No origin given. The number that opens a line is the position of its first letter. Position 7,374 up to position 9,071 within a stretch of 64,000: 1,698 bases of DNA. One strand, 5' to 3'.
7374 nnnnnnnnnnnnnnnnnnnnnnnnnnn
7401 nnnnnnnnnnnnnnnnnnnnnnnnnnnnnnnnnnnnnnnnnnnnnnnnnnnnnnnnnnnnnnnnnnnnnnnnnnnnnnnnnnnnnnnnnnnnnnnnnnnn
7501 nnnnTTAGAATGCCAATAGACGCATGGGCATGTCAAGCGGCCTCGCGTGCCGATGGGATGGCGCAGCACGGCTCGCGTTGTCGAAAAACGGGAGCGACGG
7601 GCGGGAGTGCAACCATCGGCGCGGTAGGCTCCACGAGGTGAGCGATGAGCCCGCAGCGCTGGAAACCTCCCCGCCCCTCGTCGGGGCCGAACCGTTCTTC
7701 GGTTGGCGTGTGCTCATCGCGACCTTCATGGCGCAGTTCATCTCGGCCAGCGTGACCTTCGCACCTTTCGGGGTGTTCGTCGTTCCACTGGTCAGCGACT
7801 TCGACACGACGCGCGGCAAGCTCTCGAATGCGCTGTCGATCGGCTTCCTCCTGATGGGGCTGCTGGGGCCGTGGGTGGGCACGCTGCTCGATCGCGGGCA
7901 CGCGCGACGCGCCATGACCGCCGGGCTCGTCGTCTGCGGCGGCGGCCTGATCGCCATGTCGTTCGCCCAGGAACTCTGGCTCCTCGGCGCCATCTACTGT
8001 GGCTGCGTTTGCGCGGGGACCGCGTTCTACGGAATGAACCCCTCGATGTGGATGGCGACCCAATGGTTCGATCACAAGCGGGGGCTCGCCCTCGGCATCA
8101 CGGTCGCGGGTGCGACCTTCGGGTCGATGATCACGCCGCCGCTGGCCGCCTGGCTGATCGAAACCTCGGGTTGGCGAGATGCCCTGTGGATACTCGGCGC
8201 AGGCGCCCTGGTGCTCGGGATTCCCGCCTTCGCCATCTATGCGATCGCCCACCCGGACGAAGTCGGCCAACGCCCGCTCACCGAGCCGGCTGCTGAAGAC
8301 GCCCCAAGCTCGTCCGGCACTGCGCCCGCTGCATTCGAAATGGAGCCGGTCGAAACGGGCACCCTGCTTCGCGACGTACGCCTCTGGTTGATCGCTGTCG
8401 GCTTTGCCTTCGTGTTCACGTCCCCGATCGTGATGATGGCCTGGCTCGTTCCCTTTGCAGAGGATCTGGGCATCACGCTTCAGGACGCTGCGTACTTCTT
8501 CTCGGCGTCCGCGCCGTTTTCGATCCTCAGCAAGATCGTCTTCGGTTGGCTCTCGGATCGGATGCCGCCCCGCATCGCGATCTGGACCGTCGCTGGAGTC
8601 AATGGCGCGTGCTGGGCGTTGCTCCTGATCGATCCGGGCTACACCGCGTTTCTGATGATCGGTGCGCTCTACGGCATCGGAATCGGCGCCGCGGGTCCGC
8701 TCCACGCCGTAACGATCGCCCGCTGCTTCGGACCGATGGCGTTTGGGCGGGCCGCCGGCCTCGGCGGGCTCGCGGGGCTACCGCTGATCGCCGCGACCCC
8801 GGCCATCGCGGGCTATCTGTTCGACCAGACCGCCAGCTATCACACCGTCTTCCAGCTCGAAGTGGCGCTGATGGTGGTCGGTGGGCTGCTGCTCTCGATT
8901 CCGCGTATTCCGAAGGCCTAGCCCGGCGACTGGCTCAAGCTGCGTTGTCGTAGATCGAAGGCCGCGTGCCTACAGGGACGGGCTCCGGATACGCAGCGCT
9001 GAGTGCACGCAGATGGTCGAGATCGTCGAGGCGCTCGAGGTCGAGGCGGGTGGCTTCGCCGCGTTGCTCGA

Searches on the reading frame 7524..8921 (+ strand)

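Call 53: search_protein_families(library=pfam, proteins=[window:7524-8921:+], max_evalue=0.00001)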
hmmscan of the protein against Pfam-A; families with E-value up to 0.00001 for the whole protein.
window:7524-8921:+ (465 aa): 1 family
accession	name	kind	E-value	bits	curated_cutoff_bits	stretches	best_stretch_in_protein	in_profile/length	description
PF07690.21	MFS_1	-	1.3e-41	143.1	33.4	2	68-417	2-338/347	Major Facilitator Superfamily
